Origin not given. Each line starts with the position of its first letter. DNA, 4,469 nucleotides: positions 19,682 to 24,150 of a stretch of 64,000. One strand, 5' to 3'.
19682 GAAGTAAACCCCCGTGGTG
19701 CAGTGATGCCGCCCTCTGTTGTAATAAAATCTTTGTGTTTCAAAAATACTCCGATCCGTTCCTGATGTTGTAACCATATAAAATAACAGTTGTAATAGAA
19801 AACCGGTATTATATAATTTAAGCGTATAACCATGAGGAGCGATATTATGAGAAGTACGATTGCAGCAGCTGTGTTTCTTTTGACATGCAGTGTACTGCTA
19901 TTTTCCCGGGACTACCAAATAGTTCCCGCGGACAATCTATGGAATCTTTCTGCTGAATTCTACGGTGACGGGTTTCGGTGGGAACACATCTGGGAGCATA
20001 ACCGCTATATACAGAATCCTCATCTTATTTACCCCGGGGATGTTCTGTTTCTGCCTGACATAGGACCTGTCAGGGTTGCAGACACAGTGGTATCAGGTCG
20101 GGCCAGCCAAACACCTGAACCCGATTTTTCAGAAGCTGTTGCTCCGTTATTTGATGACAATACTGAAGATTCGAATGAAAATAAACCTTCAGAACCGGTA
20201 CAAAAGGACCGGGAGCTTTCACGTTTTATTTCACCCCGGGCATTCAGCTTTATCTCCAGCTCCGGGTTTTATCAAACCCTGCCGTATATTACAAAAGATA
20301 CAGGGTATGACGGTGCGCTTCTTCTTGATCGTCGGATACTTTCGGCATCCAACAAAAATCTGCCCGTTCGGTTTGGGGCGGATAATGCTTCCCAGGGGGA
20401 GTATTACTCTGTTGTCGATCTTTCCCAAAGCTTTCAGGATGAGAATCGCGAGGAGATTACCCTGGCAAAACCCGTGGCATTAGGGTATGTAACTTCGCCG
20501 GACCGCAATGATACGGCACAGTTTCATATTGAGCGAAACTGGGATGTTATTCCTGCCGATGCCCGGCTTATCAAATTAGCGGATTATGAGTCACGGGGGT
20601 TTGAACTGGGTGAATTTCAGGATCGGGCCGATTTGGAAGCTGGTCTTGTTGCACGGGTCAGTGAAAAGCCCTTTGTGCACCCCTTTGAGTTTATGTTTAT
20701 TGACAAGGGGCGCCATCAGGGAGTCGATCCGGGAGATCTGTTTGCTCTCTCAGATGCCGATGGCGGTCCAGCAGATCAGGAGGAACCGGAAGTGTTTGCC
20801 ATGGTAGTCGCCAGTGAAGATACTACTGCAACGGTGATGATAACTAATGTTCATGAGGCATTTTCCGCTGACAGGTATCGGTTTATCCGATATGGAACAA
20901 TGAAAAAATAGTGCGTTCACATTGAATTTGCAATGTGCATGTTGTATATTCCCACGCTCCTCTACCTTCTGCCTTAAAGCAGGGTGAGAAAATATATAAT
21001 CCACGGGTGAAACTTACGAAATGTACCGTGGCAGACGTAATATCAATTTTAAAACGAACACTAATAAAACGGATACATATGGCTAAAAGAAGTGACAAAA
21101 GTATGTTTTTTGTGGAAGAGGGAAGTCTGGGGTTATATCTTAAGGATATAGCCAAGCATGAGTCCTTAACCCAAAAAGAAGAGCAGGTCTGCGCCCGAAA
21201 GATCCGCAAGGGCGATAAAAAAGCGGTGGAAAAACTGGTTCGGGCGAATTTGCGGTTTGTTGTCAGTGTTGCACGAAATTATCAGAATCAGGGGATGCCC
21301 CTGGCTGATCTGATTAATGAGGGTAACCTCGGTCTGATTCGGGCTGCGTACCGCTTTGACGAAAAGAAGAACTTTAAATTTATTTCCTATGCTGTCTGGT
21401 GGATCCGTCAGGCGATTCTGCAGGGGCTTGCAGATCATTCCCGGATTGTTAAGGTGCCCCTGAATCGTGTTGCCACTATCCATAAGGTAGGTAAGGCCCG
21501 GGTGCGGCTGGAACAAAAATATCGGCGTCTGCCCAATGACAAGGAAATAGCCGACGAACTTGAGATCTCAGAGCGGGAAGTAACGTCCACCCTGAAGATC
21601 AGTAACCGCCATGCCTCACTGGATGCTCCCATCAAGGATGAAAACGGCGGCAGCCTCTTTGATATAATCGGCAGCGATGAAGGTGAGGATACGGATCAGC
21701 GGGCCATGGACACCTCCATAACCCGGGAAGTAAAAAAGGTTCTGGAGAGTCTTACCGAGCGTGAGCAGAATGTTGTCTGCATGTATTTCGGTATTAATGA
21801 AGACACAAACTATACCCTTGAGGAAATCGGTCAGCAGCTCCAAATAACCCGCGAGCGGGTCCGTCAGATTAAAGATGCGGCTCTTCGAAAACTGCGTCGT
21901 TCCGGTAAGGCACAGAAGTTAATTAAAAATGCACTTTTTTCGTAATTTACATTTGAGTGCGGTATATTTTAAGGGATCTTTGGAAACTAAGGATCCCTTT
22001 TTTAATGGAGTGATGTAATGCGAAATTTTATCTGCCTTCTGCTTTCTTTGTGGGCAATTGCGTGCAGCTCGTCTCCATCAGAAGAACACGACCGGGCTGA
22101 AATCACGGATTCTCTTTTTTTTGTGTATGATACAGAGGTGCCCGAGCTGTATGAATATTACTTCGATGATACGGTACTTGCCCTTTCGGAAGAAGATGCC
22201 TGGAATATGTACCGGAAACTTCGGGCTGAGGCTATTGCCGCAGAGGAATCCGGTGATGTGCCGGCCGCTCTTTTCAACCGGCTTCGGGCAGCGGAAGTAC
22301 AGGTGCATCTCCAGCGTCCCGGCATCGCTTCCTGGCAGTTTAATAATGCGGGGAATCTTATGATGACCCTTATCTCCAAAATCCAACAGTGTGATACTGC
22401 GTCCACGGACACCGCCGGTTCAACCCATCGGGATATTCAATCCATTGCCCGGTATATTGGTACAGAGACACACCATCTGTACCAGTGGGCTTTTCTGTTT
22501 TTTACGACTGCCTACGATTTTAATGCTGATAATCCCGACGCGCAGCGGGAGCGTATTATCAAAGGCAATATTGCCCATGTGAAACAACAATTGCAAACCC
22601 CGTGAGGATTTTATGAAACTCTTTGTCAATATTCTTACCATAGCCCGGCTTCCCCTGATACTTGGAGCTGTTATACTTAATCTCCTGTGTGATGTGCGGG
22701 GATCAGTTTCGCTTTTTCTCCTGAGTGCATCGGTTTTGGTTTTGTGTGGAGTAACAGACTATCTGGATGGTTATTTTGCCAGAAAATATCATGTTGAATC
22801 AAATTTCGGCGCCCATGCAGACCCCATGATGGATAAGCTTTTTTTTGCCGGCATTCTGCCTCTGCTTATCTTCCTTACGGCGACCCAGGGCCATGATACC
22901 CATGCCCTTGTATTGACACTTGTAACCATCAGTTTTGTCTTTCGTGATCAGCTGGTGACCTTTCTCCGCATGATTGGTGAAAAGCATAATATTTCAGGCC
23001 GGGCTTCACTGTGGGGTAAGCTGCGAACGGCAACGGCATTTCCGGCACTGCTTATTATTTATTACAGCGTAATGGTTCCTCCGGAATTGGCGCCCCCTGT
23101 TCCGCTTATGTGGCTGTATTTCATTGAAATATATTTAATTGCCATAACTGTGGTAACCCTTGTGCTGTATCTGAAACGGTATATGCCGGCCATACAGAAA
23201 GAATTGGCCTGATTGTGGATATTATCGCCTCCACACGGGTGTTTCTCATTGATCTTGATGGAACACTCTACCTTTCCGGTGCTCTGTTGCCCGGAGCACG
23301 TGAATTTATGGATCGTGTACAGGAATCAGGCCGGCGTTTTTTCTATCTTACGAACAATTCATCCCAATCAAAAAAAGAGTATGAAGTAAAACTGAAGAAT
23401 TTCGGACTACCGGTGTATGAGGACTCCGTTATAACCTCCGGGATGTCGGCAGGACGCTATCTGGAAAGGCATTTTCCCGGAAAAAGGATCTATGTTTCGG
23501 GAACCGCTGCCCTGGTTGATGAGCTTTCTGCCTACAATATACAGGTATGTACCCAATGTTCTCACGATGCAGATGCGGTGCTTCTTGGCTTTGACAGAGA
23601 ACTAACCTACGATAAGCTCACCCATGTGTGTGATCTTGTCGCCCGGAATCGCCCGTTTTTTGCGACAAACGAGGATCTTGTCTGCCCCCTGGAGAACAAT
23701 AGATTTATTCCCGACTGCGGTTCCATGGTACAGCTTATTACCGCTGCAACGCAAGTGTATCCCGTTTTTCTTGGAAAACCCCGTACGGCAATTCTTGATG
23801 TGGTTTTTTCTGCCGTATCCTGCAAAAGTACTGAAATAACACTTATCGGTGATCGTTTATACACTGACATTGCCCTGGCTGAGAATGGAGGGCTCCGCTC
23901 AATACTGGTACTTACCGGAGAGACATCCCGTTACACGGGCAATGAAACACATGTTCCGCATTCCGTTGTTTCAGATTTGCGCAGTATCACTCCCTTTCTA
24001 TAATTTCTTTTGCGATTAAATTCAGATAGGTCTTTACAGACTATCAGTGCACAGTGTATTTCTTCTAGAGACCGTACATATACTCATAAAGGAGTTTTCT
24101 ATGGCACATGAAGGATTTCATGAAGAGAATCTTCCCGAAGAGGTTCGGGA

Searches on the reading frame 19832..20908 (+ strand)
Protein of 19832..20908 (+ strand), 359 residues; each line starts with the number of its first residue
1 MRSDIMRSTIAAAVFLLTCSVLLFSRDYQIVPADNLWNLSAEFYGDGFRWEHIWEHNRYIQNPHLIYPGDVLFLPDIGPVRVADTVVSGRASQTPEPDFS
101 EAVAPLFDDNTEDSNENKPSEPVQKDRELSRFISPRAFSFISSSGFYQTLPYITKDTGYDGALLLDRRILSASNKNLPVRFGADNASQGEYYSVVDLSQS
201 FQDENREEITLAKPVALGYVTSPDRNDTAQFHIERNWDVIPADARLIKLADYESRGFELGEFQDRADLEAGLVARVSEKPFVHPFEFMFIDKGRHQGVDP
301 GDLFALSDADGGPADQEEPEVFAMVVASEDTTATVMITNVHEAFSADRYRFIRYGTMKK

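Call 9: search_protein_families(library=pfam, proteins=[window:19832-20908:+], max_evalue=0.001)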
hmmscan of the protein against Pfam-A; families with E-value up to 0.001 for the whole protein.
window:19832-20908:+ (359 aa): 1 family
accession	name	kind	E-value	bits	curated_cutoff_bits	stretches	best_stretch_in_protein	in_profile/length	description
PF01476.26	LysM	-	0.00011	22.5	20.9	1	28-75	1-43/43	LysM domain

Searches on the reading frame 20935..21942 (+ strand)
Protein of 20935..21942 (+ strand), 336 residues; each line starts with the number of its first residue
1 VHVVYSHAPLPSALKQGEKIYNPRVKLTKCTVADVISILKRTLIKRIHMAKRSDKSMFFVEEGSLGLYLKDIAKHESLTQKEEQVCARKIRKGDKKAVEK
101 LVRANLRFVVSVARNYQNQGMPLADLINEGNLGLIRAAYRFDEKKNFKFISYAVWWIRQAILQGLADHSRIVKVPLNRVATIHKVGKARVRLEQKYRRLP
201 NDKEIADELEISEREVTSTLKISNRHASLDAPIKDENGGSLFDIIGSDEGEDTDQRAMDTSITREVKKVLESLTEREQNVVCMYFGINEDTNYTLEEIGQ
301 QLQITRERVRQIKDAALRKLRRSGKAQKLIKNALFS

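Call 9: search_protein_families(library=pfam, proteins=[window:20935-21942:+], max_evalue=0.001)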
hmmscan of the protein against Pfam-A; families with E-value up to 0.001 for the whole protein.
window:20935-21942:+ (336 aa): 4 families
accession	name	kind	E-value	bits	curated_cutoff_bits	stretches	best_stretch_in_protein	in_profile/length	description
PF04545.22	Sigma70_r4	-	9.2e-19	67.1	24.1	1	269-321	1-49/50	Sigma-70, region 4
PF04542.20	Sigma70_r2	-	4.3e-18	65.3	24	1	101-170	1-70/71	Sigma-70 region 2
PF04539.22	Sigma70_r3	-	1.8e-17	63.6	25.3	1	181-253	2-74/78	Sigma-70 region 3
PF00140.25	Sigma70_r1_2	-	5.4e-08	33.1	22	1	64-95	2-33/34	Sigma-70 factor, region 1.2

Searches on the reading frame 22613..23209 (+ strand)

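Call 3: search_protein_families(library=pfam, proteins=[window:22613-23209:+], max_evalue=0.01)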
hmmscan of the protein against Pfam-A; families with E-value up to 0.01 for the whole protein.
window:22613-23209:+ (199 aa): 1 family
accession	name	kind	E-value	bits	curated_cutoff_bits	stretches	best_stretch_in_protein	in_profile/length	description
PF01066.26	CDP-OH_P_transf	-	2.5e-23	83.6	22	1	6-178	5-145/152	CDP-alcohol phosphatidyltransferase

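Call 4: search_protein_families(library=ncbifam, proteins=[window:22613-23209:+], max_evalue=0.01)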
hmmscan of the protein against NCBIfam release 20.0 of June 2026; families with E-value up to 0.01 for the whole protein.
window:22613-23209:+ (199 aa): 8 families
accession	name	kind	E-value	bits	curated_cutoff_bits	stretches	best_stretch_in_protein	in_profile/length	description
TIGR00560.1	pgsA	equivalog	3.4e-24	86.3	109.1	1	5-195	4-177/183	CDP-diacylglycerol--glycerol-3-phosphate 3-phosphatidyltransferase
NF008090.0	PRK10832.1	equivalog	2.3e-10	40.8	304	1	35-155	32-147/182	CDP-diacylglycerol--glycerol-3-phosphate 3-phosphatidyltransferase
NF053678.1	ClpnSynClsA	equivalog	4.4e-09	36.7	240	1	6-155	7-145/180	cardiolipin synthase ClsA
NF045883.1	PIPSynth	equivalog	1.4e-07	31.4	170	1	35-133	49-145/197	phosphatidylinositol phosphate synthase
TIGR00473.1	pssA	equivalog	2e-06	28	107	1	36-104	20-88/153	CDP-diacylglycerol--serine O-phosphatidyltransferase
NF040950.1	archin_ph_syn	equivalog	9e-06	25.7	180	1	32-109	51-126/191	archaetidylinositol phosphate synthase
NF052561.1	PIPSynBT1523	equivalog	0.00047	19.9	350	1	7-76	29-101/232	hypothetical protein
NF038087.1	arch_ser_synth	exception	0.0018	18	240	1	35-106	30-105/216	archaetidylserine synthase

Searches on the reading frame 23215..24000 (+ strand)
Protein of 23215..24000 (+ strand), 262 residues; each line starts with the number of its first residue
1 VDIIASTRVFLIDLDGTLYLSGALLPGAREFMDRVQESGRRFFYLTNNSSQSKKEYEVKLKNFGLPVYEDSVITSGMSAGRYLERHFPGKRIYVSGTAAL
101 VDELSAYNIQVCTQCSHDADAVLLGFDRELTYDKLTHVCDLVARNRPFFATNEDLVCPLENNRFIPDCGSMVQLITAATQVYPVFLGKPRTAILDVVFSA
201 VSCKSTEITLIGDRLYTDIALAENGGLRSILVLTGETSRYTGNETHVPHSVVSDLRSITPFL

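Call 3: search_protein_families(library=pfam, proteins=[window:23215-24000:+], max_evalue=0.01)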
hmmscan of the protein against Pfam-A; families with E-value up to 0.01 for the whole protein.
window:23215-24000:+ (262 aa): 5 families
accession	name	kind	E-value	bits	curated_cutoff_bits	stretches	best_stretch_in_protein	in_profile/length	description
PF13344.12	Hydrolase_6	-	2.6e-26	92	27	1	10-110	1-101/101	Haloacid dehalogenase-like hydrolase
PF13242.12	Hydrolase_like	-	6.6e-16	58.4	22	1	186-256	2-73/75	HAD-hyrolase-like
PF00702.32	Hydrolase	-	6.9e-07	30.3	26.4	1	8-226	2-191/191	haloacid dehalogenase-like hydrolase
PF13419.12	HAD_2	-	0.00032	21.3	23.8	0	183-232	130-178/178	Haloacid dehalogenase-like hydrolase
PF09419.16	PGP_phosphatase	-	0.00052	20.1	20.4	1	204-232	135-163/168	Mitochondrial PGP phosphatase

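Call 4: search_protein_families(library=ncbifam, proteins=[window:23215-24000:+], max_evalue=0.01)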
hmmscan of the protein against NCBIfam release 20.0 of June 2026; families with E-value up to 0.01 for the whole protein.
window:23215-24000:+ (262 aa): 16 families
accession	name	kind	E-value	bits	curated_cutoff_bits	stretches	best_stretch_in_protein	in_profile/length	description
TIGR01460.1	HAD-SF-IIA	subfamily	5.7e-45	154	100.15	1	10-235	1-246/246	HAD-IIA family hydrolase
NF053752.1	TK1734_fam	exception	4e-44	150.8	475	1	11-256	4-253/260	2-phosphoglycolate phosphatase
TIGR01452.1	PGP_euk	subfamily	1.8e-43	148.9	201.95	1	9-237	4-251/279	phosphoglycolate/pyridoxal phosphate family phosphatase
TIGR01457.1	HAD-SF-IIA-hyp2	hypoth_equivalog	2.8e-43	148.2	247.65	1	10-242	4-232/249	TIGR01457 family HAD-type hydrolase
NF007762.0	PRK10444.1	equivalog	4.7e-32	111.5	368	1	10-237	6-225/250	HAD-IIA family hydrolase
TIGR01458.1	HAD-SF-IIA-hyp3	hypoth_equivalog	1.5e-18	67.1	175.95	1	8-237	2-228/257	TIGR01458 family HAD-type hydrolase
TIGR01459.1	HAD-SF-IIA-hyp4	hypoth_equivalog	2.2e-16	60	103.75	1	2-234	3-242/242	TIGR01459 family HAD-type hydrolase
TIGR01668.1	YqeG_hyp_ppase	hypoth_equivalog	1e-10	41.4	89.1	1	188-235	91-138/170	YqeG family HAD IIIA-type phosphatase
TIGR02253.1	CTE7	subfamily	1.3e-09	38.1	169.75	1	187-257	149-219/221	TIGR02253 family HAD-type hydrolase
TIGR02254.1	YjjG_YfnB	equivalog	3e-08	33.4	159.9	1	187-258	151-219/223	YjjG family noncanonical pyrimidine nucleotidase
TIGR01662.1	HAD-SF-IIIA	subfamily_domain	3e-05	24.1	44.6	1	188-234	93-140/141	HAD-IIIA family hydrolase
TIGR01456.1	CECR5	hypoth_equivalog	0.00037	19.5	139.25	0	10-110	3-106/321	TIGR01456 family HAD-type hydrolase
TIGR01533.1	lipo_e_P4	equivalog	0.00063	19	216.05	1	24-73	126-175/273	5'-nucleotidase, lipoprotein e(P4) family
TIGR02252.1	DREG-2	subfamily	0.0011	18.8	155.2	1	180-231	152-203/203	HAD hydrolase, REG-2-like, family IA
NF006506.0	PRK08942.1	equivalog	0.0011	18.5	178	1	188-258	103-173/182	D-glycero-beta-D-manno-heptose 1,7-bisphosphate 7-phosphatase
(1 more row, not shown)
